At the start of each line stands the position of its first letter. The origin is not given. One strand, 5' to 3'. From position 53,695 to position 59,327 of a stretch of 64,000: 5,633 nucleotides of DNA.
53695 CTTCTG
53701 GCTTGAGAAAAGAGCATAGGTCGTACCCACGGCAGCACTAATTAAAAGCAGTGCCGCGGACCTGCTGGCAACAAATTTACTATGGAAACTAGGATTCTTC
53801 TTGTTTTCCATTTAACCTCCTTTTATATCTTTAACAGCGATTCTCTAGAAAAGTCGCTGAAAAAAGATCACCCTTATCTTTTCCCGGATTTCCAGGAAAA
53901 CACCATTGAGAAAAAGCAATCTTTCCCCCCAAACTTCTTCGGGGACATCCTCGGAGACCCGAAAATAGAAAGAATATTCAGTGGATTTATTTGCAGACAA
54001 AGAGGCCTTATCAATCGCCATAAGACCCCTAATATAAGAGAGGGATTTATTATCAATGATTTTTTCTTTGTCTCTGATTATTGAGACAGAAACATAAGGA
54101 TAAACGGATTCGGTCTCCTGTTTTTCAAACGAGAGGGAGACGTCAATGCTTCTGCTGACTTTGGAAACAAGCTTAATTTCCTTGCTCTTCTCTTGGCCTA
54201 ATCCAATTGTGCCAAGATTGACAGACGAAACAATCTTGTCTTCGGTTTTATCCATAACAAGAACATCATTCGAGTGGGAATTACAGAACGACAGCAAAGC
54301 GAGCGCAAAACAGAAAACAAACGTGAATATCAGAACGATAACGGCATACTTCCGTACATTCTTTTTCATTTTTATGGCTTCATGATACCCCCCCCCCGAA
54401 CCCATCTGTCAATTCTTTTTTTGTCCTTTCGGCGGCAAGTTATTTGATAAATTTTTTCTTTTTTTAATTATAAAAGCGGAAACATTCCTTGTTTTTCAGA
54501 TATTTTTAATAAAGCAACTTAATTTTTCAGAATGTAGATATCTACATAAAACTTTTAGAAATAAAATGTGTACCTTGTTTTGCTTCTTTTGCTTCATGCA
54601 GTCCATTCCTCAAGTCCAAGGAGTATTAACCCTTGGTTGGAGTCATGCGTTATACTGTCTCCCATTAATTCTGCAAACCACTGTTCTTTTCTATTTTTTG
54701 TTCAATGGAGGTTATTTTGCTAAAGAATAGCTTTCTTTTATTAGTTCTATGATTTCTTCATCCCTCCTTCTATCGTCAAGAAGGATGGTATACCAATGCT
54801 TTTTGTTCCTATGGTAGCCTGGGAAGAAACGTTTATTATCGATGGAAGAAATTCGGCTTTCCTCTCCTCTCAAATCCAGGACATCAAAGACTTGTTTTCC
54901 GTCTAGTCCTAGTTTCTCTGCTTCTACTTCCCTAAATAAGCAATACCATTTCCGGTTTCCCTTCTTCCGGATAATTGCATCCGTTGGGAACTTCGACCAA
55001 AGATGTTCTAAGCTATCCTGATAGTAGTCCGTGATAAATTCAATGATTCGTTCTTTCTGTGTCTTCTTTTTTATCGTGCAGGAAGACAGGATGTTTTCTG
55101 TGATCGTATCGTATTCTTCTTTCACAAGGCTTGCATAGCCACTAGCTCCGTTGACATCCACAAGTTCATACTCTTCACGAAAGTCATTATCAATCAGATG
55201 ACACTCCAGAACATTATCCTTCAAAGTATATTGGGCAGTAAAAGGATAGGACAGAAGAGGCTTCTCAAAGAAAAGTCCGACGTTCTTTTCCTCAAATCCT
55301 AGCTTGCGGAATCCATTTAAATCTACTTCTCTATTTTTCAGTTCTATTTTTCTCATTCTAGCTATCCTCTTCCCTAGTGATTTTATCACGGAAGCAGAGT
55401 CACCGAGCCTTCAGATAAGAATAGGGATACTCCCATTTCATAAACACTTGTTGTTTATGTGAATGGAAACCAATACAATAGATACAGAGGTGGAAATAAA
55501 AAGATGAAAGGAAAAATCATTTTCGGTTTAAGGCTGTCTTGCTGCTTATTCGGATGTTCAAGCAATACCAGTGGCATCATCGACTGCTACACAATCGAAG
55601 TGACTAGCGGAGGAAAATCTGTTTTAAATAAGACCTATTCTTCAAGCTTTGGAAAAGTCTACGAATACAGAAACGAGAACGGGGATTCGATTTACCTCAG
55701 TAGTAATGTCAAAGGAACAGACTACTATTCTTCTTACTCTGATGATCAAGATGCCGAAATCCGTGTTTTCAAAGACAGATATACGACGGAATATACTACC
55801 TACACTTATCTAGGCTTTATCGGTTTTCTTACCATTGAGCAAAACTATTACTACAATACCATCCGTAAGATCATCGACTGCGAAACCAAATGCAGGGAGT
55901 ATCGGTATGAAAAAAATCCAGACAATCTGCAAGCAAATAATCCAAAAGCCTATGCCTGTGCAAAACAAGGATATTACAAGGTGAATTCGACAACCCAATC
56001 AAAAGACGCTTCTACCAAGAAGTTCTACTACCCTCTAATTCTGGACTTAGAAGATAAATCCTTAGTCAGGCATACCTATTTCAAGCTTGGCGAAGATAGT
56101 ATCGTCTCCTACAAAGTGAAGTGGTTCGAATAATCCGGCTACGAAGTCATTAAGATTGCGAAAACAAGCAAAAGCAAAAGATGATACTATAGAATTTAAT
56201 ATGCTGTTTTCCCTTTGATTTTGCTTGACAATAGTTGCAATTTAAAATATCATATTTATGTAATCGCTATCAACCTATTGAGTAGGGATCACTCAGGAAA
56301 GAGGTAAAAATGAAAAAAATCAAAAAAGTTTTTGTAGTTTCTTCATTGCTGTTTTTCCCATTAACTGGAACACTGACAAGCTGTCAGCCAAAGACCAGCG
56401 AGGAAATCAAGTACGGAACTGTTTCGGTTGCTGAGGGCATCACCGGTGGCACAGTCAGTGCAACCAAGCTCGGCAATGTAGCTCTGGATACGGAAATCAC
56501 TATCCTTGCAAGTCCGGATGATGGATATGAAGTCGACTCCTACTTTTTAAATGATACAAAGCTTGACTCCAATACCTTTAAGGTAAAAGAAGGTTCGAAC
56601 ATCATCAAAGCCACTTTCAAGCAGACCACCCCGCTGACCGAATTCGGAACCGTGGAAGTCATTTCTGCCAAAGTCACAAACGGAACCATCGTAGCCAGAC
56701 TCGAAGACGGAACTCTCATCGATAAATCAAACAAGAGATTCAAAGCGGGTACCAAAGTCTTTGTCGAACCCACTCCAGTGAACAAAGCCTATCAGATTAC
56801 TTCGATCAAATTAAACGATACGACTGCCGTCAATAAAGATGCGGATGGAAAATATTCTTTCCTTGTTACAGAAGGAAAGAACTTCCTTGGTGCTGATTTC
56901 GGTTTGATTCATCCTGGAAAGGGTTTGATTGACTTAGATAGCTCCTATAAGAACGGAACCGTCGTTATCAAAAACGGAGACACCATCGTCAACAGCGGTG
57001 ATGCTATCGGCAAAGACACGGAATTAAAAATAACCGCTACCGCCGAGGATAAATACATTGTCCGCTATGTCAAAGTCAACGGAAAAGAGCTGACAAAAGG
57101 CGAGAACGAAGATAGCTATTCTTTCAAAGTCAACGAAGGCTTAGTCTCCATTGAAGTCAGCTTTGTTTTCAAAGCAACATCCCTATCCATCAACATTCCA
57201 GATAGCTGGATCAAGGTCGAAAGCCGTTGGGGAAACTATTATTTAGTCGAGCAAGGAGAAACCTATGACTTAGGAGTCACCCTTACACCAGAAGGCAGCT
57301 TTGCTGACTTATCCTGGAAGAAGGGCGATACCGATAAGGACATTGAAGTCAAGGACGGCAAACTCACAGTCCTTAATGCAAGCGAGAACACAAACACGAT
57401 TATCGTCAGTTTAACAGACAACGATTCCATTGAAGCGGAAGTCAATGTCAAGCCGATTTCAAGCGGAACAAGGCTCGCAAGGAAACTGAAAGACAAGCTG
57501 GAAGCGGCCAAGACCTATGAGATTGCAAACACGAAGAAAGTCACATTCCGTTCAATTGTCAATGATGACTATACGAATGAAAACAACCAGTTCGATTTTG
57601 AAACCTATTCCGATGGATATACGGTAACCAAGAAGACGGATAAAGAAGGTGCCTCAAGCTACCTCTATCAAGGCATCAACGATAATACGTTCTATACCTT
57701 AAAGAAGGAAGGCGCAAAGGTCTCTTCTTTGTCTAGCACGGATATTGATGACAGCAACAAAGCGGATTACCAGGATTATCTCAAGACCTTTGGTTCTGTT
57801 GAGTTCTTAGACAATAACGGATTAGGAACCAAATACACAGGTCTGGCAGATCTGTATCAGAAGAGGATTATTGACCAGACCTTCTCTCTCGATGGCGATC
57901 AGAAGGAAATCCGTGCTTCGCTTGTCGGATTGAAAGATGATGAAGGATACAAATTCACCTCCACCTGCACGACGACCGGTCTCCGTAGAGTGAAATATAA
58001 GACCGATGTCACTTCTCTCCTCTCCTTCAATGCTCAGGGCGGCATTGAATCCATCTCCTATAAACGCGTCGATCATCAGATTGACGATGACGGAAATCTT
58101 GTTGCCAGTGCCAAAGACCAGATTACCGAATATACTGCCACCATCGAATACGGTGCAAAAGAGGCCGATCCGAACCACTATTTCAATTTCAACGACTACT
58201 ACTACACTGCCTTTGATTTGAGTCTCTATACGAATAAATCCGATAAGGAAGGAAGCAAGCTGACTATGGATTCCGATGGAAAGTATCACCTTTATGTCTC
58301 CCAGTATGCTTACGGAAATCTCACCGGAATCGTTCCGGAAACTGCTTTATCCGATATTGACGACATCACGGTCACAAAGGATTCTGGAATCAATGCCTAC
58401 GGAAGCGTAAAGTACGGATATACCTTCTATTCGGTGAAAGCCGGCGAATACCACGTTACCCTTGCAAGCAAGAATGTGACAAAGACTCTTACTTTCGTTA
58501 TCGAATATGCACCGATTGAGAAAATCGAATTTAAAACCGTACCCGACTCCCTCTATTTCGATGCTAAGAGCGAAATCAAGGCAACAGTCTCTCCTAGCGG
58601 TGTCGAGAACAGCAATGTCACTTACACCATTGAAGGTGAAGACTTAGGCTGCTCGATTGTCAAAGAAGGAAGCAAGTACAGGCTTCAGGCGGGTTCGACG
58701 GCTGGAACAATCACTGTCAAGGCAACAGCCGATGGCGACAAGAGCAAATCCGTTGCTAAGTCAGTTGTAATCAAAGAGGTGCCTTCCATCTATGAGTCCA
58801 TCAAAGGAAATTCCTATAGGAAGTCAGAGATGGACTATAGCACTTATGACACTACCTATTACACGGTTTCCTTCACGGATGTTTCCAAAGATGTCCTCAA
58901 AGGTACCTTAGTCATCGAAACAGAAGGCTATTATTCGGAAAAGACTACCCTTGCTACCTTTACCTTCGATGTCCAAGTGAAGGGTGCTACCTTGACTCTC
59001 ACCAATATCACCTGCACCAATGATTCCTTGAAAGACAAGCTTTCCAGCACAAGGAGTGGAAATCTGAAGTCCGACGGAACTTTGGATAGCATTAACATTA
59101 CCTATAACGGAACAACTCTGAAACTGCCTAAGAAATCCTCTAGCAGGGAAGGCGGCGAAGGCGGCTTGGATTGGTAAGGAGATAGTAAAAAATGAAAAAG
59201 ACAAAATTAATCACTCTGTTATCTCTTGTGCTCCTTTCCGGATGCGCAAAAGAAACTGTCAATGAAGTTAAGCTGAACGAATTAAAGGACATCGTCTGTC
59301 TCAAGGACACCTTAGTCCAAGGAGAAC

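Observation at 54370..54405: G10 homopolymer at the 5' end of the fibre operon's first gene: candidate phase-variation switch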

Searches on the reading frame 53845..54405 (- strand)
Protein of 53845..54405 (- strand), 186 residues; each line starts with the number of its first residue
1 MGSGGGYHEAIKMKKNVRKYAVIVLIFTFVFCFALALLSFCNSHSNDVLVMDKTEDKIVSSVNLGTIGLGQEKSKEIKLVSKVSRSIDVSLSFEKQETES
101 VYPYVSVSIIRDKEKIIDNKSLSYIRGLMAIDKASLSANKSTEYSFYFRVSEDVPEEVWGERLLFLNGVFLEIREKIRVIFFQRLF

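Call 5: search_protein_families(library=pfam, proteins=[window:53845-54369:-], max_evalue=0.01)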
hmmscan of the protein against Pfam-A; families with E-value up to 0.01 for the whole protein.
window:53845-54369:- (174 aa): 0 families

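Call 7: find_encoding_contigs(protein=window:53845-54369:-, flank=3000, max_places=10)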
Protein window:53845-54369:- (174 aa): 2 contigs read that carry it; 1 place shown.
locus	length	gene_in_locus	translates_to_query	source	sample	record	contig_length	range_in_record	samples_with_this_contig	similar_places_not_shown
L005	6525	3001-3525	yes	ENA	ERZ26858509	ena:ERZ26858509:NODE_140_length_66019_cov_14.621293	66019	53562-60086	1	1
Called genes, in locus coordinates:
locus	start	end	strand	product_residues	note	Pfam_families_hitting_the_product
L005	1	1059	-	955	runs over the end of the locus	PF18998:Flg_new_2 (weak)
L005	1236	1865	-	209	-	-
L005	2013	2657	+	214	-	PF04237:YjbR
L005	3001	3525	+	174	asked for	-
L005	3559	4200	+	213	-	-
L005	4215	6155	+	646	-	-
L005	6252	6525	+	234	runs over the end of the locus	-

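Call 8: find_encoding_contigs(protein=window:53845-54405:-, flank=3000, max_places=10)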
Protein window:53845-54405:- (186 aa): 3 contigs read that carry it; 1 place shown.
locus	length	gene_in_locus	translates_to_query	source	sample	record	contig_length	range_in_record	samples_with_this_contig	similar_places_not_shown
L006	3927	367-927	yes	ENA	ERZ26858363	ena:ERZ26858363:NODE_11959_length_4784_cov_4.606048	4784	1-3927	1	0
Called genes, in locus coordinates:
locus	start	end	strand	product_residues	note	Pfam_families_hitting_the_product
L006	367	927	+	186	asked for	-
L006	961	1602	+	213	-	-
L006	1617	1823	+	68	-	-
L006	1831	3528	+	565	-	-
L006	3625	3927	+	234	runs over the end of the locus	-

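Call 10: find_homologous_proteins(query=window:53845-54405:-)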
Query window:53845-54405:- (186 aa): 2 proteins with E <= 0.001 among 97 candidates.
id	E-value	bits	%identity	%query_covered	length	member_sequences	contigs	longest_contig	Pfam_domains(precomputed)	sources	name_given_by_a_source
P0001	1.2e-112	392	100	100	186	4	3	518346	-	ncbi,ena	-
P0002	1.3e-50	190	61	82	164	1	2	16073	-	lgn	-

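Call 12: list_cluster_members(proteins=[P0001, window:53845-54369:-, P0002])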
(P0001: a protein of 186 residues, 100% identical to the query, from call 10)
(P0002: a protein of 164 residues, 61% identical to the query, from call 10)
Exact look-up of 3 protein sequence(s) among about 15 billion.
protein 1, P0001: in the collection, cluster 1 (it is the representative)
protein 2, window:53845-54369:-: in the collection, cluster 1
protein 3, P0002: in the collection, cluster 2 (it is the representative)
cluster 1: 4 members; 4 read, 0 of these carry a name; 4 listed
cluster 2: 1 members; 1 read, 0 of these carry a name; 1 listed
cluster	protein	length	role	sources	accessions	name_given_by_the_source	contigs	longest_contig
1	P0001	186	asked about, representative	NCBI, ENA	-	-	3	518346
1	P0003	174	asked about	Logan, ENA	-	-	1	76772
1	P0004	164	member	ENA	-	-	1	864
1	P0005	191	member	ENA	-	-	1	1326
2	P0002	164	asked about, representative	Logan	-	-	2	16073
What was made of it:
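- Gene callers annotated that form in some assemblies (calls 8, 10, 12).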

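Call 13: find_encoding_contigs(protein=P0002, flank=8000, max_places=10)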
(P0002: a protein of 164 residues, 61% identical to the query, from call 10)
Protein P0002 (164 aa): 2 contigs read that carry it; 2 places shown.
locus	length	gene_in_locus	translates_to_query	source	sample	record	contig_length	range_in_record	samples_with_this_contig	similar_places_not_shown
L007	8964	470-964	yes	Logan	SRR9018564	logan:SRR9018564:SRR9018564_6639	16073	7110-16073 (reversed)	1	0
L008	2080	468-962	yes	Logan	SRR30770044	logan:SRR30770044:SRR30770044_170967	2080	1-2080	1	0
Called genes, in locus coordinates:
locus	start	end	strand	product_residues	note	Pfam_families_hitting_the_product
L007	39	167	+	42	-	-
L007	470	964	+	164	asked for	-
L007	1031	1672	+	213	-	-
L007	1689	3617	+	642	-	-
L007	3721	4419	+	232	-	-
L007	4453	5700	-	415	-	PF00999:Na_H_Exchanger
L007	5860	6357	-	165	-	-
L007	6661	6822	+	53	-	-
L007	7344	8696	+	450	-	PF13173:AAA_14, PF13635:DUF4143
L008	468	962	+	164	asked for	-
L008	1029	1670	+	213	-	-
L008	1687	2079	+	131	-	?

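Call 19: find_encoding_contigs(protein=P0005, flank=3000)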
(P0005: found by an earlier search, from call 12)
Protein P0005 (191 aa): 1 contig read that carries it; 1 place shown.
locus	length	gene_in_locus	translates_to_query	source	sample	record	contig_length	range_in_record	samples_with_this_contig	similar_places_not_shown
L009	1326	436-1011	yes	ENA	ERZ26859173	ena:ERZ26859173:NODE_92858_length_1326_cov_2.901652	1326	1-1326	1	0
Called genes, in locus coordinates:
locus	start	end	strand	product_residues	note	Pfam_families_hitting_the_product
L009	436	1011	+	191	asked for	-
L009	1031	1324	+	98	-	?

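Call 20: find_encoding_contigs(protein=P0004, flank=3000)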
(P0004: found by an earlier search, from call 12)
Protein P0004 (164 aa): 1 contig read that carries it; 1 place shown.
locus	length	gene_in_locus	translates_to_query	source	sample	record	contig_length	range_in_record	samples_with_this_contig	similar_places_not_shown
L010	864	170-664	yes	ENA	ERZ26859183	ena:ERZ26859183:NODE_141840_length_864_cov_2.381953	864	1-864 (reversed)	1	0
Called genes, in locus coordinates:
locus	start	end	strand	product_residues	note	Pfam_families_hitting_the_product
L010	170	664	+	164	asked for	-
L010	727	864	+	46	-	?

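Call 31: search_protein_families(library=ncbifam, proteins=[window:53845-54369:-], max_evalue=0.01)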
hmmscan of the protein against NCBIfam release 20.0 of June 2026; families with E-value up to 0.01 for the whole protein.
window:53845-54369:- (174 aa): 0 families
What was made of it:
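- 53845..54369 (-): Gene 1: a 174-aa protein with an N-terminal hydrophobic helix and a beta-rich remainder. It is the first gene of the operon and its function is unknown. It has no Pfam or NCBIfam match (calls 5, 31).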

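Call 95: predict_structure(alignment_id=A7)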
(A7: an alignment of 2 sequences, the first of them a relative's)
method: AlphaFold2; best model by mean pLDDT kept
length: 164 residues; sequences in the alignment: 2
mean_pLDDT: 39.3   pTM: 0.31
mean pLDDT of the five models: 39.3, 36.3, 34.8, 33.7, 32.2
residues with pLDDT >= 90: 0; 70-90: 5; 50-70: 32; < 50: 127
segments of 3 or more residues with pLDDT < 50: 24-77, 81-92, 102-105, 110-164
pLDDT, mean of each block of 10 residues (from residue 1): 64 67 42 28 34 32 31 44 40 52 52 33 31 28 31 25 26
secondary structure, 60 per line:
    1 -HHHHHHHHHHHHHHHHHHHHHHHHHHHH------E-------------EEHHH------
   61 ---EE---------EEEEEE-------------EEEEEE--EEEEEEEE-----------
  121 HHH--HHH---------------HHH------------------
elements in order: H2-29 E75-80 E94-99 E102-109
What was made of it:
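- Tried and rejected: The gene 1 model failed (pLDDT 39; call 95), so gene 1 remains uncharacterised.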

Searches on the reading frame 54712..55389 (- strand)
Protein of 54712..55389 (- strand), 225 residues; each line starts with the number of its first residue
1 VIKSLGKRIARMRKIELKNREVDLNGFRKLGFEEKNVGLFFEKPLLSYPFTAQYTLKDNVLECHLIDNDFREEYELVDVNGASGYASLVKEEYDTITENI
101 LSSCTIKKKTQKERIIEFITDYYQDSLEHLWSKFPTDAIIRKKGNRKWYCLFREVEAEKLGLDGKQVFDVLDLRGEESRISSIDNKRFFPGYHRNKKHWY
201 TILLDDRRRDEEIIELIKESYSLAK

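Call 5: search_protein_families(library=pfam, proteins=[window:54712-55389:-], max_evalue=0.01)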
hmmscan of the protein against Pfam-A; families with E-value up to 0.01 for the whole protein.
window:54712-55389:- (225 aa): 1 family
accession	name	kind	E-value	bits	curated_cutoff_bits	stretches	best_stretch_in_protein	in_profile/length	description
PF04237.18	YjbR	-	4e-11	43.9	30.1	1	131-223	12-88/88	YjbR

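Call 31: search_protein_families(library=ncbifam, proteins=[window:54712-55389:-], max_evalue=0.01)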
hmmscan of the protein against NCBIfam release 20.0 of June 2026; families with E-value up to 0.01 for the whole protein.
window:54712-55389:- (225 aa): 1 family
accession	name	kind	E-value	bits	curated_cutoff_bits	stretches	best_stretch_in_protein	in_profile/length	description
NF007603.0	PRK10250.1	equivalog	0.0003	21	183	1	188-223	71-106/122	MmcQ/YjbR family DNA-binding protein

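Call 35: find_encoding_contigs(protein=window:54712-55356:-, flank=1500, max_places=10)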
Protein window:54712-55356:- (214 aa): 6 contigs read that carry it; 3 places shown.
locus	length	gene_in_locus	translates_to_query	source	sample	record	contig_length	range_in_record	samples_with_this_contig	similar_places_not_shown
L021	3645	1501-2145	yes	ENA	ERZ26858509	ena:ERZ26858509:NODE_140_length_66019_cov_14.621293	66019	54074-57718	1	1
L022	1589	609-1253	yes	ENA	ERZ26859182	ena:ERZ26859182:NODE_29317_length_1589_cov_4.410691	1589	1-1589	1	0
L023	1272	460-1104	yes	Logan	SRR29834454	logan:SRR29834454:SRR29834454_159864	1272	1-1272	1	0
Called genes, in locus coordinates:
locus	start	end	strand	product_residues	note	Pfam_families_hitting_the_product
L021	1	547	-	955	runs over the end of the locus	PF18998:Flg_new_2 (weak)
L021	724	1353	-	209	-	-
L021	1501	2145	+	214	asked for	PF04237:YjbR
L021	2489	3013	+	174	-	-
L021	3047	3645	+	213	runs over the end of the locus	-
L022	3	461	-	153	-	?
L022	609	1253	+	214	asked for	PF04237:YjbR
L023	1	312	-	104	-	?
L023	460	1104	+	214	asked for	PF04237:YjbR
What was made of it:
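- Some contigs have 2-5x coverage (calls 19, 20, 35).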

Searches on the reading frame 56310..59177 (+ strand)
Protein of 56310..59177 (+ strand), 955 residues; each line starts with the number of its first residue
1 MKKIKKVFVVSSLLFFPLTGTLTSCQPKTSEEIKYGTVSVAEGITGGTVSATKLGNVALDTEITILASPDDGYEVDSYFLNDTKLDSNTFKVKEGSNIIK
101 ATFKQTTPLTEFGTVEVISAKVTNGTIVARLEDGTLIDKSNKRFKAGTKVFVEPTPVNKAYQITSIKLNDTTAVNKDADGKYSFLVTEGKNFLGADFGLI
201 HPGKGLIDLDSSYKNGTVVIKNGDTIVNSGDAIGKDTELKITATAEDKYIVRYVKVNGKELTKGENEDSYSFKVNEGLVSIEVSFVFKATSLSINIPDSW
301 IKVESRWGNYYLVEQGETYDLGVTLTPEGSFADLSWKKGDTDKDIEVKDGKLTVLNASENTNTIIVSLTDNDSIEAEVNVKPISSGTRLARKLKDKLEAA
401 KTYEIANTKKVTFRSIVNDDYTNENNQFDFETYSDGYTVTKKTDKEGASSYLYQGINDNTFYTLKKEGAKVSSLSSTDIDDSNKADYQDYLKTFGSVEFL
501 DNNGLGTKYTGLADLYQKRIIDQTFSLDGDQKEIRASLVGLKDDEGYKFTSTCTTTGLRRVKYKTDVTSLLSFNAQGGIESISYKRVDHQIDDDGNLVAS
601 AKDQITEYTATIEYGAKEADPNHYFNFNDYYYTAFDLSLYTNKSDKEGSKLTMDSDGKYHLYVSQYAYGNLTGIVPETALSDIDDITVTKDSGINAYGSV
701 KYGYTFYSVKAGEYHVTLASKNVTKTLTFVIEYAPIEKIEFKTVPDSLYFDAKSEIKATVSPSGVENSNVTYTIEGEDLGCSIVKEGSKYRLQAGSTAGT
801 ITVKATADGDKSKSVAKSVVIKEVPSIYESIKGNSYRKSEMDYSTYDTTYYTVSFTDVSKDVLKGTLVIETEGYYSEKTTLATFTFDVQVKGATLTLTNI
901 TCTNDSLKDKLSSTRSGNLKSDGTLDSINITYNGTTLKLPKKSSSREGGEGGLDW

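Call 5: search_protein_families(library=pfam, proteins=[window:56310-59177:+], max_evalue=0.01)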
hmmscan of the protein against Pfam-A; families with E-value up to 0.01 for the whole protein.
window:56310-59177:+ (955 aa): 1 family
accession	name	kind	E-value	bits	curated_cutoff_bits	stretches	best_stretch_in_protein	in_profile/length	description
PF18998.6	Flg_new_2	-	6e-07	29.8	23.6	1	43-106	7-72/73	Divergent InlB B-repeat domain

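Call 31: search_protein_families(library=ncbifam, proteins=[window:56310-59177:+], max_evalue=0.01)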
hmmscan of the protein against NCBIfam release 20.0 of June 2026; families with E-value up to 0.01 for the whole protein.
window:56310-59177:+ (955 aa): 0 families
